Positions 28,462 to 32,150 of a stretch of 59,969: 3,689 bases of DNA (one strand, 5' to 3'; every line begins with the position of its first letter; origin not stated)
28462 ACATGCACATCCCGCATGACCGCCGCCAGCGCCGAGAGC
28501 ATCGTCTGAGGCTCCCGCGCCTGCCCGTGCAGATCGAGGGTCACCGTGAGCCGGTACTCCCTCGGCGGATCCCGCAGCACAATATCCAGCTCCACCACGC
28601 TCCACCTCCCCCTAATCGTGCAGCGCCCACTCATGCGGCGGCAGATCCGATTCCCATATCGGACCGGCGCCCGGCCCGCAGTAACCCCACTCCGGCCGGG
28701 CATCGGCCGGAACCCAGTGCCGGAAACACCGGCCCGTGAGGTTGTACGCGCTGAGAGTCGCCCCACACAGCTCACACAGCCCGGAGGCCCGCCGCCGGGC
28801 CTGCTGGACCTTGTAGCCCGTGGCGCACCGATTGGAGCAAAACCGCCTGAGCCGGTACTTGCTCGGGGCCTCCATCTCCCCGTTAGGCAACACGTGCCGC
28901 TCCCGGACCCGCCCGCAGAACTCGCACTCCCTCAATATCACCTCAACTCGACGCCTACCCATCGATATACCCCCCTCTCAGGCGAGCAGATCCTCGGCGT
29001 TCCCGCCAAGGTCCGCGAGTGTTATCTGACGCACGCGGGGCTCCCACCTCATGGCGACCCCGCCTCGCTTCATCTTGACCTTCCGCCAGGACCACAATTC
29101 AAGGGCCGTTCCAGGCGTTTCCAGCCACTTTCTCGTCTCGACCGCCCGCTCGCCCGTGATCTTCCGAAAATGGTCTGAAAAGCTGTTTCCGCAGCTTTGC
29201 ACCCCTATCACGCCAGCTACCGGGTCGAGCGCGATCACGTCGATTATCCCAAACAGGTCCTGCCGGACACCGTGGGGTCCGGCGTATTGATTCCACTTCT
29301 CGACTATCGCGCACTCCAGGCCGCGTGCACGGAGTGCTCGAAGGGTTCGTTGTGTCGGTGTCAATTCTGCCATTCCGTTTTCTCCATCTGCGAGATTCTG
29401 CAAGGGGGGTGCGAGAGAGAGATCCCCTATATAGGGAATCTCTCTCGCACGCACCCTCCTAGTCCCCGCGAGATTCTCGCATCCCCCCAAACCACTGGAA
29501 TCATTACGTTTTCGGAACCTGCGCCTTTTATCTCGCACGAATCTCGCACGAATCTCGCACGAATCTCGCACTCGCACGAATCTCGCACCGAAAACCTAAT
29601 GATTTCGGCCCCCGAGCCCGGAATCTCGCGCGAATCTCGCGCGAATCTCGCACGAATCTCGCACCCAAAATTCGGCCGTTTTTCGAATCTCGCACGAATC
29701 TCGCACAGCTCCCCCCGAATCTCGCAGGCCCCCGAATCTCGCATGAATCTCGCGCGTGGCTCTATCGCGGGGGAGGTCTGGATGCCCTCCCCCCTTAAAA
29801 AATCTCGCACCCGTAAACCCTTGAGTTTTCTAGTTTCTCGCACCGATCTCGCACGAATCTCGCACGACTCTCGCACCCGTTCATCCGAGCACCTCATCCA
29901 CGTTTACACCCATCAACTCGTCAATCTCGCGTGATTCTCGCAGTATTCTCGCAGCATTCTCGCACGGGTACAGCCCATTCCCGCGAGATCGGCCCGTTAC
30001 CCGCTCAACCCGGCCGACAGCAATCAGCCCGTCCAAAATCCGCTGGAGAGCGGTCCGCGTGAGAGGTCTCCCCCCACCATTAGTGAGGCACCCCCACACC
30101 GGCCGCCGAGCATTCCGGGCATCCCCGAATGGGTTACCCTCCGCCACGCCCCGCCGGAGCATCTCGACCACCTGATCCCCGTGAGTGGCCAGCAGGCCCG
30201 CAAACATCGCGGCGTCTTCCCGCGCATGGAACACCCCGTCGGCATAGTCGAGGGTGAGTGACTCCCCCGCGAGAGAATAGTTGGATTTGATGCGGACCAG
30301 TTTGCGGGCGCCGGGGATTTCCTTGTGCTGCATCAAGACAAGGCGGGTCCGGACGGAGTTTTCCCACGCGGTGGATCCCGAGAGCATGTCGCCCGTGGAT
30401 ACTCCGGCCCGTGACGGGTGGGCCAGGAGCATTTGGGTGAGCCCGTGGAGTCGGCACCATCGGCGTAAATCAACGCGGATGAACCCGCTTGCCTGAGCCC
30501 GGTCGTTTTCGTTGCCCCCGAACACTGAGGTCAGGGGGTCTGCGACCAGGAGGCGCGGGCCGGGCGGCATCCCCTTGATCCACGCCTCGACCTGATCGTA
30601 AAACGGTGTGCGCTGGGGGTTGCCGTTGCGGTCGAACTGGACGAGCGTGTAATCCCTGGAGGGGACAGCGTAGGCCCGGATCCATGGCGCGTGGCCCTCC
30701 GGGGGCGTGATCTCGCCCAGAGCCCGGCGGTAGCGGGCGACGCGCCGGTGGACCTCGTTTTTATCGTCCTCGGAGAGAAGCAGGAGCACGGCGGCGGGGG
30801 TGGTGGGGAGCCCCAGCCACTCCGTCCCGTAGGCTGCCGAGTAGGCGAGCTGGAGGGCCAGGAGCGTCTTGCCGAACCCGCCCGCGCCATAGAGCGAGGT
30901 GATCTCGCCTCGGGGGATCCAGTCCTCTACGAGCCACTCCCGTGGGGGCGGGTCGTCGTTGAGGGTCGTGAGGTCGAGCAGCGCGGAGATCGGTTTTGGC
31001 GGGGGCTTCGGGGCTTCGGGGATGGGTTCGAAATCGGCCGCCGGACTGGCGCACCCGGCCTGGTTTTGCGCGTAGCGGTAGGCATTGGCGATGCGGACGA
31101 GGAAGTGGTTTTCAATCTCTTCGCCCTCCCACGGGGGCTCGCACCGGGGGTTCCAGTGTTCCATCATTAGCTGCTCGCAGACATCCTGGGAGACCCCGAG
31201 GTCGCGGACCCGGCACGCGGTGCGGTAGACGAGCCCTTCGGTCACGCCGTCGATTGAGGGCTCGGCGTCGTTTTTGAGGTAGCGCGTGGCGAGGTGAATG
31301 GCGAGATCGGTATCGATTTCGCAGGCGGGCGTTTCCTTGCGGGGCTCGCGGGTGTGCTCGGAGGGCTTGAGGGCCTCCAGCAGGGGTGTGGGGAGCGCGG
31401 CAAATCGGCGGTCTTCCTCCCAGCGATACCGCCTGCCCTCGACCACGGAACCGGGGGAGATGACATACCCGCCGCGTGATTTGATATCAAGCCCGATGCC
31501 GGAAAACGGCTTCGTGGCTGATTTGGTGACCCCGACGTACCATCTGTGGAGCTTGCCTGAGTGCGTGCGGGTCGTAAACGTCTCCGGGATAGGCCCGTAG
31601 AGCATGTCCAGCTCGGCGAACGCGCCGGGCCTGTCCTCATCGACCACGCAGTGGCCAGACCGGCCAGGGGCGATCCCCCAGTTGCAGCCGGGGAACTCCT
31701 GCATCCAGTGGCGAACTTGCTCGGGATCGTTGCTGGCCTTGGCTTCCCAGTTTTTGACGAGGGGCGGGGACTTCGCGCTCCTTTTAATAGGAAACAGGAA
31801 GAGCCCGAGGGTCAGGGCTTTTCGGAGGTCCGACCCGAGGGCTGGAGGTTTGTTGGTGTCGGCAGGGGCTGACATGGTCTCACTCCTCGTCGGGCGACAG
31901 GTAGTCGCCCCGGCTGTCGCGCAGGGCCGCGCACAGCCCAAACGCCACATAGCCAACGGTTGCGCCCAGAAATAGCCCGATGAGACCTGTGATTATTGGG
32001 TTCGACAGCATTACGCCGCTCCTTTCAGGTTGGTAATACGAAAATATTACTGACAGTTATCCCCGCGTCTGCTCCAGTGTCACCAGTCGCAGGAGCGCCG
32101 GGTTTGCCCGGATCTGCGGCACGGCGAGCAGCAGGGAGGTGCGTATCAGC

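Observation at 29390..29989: Dense 11-bp-phased iteron field next to the primase-helicase gene: candidate replication origin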

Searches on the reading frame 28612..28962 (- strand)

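Call 7: search_protein_families(library=pfam, proteins=[window:28612-28962:-], max_evalue=0.01)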
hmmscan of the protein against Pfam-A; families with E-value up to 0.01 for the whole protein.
window:28612-28962:- (116 aa): 1 family
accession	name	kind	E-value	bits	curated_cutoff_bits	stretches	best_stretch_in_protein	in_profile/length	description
PF05573.18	NosL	-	0.0054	17.5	24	0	12-58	9-55/131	NosL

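Call 8: search_protein_families(library=phrogs, proteins=[window:28612-28962:-], max_evalue=0.001)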
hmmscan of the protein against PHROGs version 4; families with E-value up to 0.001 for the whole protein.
window:28612-28962:- (116 aa): 0 families

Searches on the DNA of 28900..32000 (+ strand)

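Call 6: search_dna_similar(query=window:28900-32000:+, collection=phages, mode=distant, max_rows=20)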
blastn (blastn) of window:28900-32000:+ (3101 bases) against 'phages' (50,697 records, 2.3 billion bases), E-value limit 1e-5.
No match.

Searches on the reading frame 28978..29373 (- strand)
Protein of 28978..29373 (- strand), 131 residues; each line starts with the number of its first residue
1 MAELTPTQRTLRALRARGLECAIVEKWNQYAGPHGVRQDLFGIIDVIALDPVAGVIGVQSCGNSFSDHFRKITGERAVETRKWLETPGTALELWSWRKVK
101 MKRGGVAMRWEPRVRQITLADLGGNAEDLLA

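Call 7: search_protein_families(library=pfam, proteins=[window:28978-29373:-], max_evalue=0.01)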
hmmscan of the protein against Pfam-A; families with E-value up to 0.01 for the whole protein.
window:28978-29373:- (131 aa): 0 families

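Call 8: search_protein_families(library=phrogs, proteins=[window:28978-29373:-], max_evalue=0.001)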
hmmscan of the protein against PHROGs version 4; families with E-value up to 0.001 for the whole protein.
window:28978-29373:- (131 aa): 0 families

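Call 79: search_solved_structures(query=window:28978-29373:-, max_evalue=10)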
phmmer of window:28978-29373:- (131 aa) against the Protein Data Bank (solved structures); distinct sequences matched with E-value up to 10: 0.

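Call 80: search_protein_families(library=pfam, proteins=[window:28978-29373:-], max_evalue=1)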
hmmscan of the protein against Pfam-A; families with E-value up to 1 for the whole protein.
window:28978-29373:- (131 aa): 1 family
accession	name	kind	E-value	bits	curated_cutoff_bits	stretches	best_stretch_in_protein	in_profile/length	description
PF20096.4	DUF6486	-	0.14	12.2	22.7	1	52-63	20-31/31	Family of unknown function (DUF6486)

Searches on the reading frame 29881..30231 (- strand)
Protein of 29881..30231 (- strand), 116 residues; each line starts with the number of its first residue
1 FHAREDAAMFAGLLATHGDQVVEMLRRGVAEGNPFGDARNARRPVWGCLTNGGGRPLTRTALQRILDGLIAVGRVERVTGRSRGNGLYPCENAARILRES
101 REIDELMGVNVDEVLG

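Call 51: search_solved_structures(query=A4, max_evalue=10, show_alignments=2)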
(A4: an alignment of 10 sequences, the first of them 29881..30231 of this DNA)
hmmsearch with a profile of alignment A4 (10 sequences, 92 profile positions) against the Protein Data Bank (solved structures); distinct sequences matched with E-value up to 10: 8.
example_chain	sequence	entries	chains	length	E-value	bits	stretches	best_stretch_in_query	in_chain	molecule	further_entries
4hqd_A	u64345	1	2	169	0.0017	22.4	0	49-75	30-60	Engineered Protein OR265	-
2m8g_X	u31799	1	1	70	0.15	16.2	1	57-85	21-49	Transcriptional regulator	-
7a6h_P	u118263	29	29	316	0.18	16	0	37-79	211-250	DNA-directed RNA polymerase III subunit RPC6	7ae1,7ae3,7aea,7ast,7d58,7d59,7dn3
1faa_A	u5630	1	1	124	0.23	15.6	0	2-29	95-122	THIOREDOXIN F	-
1f9m_A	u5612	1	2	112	0.72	14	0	2-29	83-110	THIOREDOXIN F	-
2k8h_A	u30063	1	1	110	1.1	13.4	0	45-81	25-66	Small ubiquitin protein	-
2pu9_C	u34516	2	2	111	1.3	13.1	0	2-29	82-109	Thioredoxin F-type, chloroplast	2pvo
2fa5_A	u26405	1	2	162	1.7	12.8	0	54-83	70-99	transcriptional regulator marR/emrR family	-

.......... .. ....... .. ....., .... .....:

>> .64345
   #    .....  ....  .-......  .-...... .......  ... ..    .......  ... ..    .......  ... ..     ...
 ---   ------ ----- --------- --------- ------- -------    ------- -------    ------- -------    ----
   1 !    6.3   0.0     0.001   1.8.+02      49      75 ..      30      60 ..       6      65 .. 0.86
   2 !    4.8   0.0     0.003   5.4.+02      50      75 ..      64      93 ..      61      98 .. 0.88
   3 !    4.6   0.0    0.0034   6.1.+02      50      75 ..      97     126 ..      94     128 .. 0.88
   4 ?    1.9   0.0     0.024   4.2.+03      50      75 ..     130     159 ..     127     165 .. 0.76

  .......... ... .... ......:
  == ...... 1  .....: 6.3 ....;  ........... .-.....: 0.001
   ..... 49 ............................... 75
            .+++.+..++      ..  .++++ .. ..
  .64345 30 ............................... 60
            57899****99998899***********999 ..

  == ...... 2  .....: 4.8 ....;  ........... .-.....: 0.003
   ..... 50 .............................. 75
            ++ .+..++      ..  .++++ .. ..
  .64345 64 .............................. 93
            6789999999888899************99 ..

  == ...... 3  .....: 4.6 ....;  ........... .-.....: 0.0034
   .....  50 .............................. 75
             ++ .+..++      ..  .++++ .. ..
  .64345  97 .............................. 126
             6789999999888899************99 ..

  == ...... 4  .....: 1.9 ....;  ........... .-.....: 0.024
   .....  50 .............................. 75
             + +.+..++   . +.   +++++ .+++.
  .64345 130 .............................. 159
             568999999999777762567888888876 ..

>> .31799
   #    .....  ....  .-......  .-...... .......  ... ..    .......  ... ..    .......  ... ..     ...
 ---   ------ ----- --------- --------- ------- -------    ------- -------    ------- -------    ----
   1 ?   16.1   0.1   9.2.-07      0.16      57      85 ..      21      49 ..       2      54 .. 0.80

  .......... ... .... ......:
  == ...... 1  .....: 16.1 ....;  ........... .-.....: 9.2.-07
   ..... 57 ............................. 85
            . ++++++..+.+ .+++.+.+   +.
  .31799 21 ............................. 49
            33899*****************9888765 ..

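Call 56: predict_structure(alignment_id=A4)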
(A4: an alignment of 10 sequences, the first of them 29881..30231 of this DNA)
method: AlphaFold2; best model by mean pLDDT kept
length: 116 residues; sequences in the alignment: 10
mean_pLDDT: 76.8   pTM: 0.64
mean pLDDT of the five models: 76.8, 75.5, 75.1, 73.8, 73.7
residues with pLDDT >= 90: 13; 70-90: 67; 50-70: 26; < 50: 10
segments of 3 or more residues with pLDDT < 50: 1-4, 110-112, 114-116
pLDDT, mean of each block of 10 residues (from residue 1): 53 80 89 86 84 84 89 87 81 67 62 47
secondary structure, 60 per line:
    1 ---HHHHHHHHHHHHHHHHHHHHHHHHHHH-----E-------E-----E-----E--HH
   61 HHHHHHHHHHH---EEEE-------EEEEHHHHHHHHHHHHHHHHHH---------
elements in order: H4-30 H59-71 E75-78 E86-89 H90-107

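Call 59: fold_search(model_id=the predicted structure, library=pdb)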
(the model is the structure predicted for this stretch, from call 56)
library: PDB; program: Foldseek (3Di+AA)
matches with E <= 10: 929; with E <= 0.001: 0
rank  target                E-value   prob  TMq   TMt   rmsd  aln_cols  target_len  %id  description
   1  6vwe_A                2.2e-01  0.28  0.26  0.28  14.6        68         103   24  Crystal structure of the D100R multidrug binding transcriptional regulator LmrR in complex with Rhodium Bis-diphosphin (released 2020-04-01)
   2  9qbd_A                2.4e-01  0.38  0.27  0.30  15.8        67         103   19  Crystal structure of Brachyspira hampsonii PadR with Leu88 replaced by 3-aminotyrosine (released 2026-03-11)
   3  3vb2_A                2.5e-01  0.35  0.26  0.23  12.1        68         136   29  Crystal Structure of the Reduced Form of MarR from E.coli (released 2013-01-30)
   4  4jba_B                2.7e-01  0.30  0.25  0.21  11.3        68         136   28  Crystal Structure of the Oxidized Form of MarR from E.coli (released 2013-10-16)
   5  9fhl_U                3.3e-01  0.35  0.26  0.20   9.3        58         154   16  High-resolution cryo-EM structure of Saccharolobus solfataricus 30S ribosomal subunit bound to mRNA and initiator tRNA (released 2025-01-15)
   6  3cjn                  3.3e-01  0.23  0.24  0.19  11.5        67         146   25  Crystal structure of transcriptional regulator, MarR family, from Silicibacter pomeroyi (released 2008-03-25)
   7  4zzl_A                3.3e-01  0.20  0.22  0.18  12.3        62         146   21  MexR R21W derepressor mutant causing multidrug resistance in P. aeruginosa by mexAB-oprM efflux pump expression (released 2016-07-27)
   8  3voe_B                3.6e-01  0.33  0.27  0.23  12.1        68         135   28  Crystal Structure of wild type MarR (apo form) from E.coli (released 2013-03-06)
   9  2obp_A                3.6e-01  0.28  0.23  0.32   7.1        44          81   20  Crystal structure of a putative dna-binding protein (reut_b4095) from ralstonia eutropha jmp134 at 1.70 A resolution (released 2007-01-16)
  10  3df8                  3.8e-01  0.44  0.27  0.28  10.6        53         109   23  The crystal structure of a possible HxlR family transcriptional factor from Thermoplasma volcanium GSS1 (released 2008-08-05)
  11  2gxg                  3.8e-01  0.35  0.27  0.23  12.2        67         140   25  Crystal structure of EmrR homolog from hyperthermophilic archaea Sulfolobus tokodaii strain7 (released 2007-03-20)
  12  1lj9_A                3.8e-01  0.33  0.25  0.21  12.2        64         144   22  The crystal structure of the transcriptional regulator SlyA (released 2003-01-21)
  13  9qbc                  3.8e-01  0.30  0.27  0.29  15.9        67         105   21  Crystal structure of Brachyspira hampsonii PadR (released 2026-03-11)
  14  3vod_B                3.8e-01  0.30  0.27  0.23  12.1        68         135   28  Crystal Structure of mutant MarR C80S from E.coli (released 2013-03-06)
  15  3vod_A                3.8e-01  0.28  0.24  0.21  12.3        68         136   25  Crystal Structure of mutant MarR C80S from E.coli (released 2013-03-06)
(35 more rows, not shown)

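Call 91: fold_search(model_id=the predicted structure, library=viral)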
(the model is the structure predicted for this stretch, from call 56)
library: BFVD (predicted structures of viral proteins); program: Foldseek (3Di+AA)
matches with E <= 10: 669; with E <= 0.001: 0
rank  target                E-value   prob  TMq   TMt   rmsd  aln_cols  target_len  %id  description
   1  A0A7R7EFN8            8.4e-02  0.57  0.27  0.12  11.8        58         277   21  (no name in the UniProt tables at hand)
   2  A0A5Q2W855            1.2e-01  0.57  0.28  0.36   6.5        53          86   28  (no name in the UniProt tables at hand)
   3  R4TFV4                1.3e-01  0.60  0.29  0.31  12.1        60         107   23  Uncharacterized protein [Halorubrum tailed virus 4]
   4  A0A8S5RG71            2.1e-01  0.38  0.26  0.28  12.2        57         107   18  Winged helix-turn-helix protein [virus sp. ctE0n6]
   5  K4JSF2                2.1e-01  0.30  0.30  0.43   7.8        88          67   20  Uncharacterized protein [Caulobacter phage CcrColossus]
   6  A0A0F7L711            2.2e-01  0.21  0.28  0.31   7.1       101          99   20  Uncharacterized protein [uncultured marine virus]
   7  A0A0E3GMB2            2.5e-01  0.44  0.41  0.09  10.3       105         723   14  (no name in the UniProt tables at hand)
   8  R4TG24                2.7e-01  0.38  0.28  0.09   6.5        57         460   16  ATPase dynein-related AAA domain-containing protein [Haloarcula hispanica tailed virus 2]
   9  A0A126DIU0            2.7e-01  0.20  0.23  0.13  11.5        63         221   17  (no name in the UniProt tables at hand)
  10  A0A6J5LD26            2.9e-01  0.57  0.42  0.08   6.9        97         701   14  RepA RecA-family ATPase [uncultured Caudovirales phage]
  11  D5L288                3.1e-01  0.35  0.27  0.27  12.7        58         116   16  Uncharacterized protein [uncultured virus]
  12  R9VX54                3.1e-01  0.18  0.27  0.33   6.0        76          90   17  Uncharacterized protein [Serratia phage Eta]
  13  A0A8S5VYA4            3.6e-01  0.44  0.25  0.35   3.3        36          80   17  LexA DNA binding domain [Tectiviridae sp.]
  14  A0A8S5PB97            3.6e-01  0.23  0.24  0.22  11.6        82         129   20  DsrC like protein [Siphoviridae sp. ctmpG14]
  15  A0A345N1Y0            3.8e-01  0.35  0.27  0.31  11.2        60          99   25  (no name in the UniProt tables at hand)
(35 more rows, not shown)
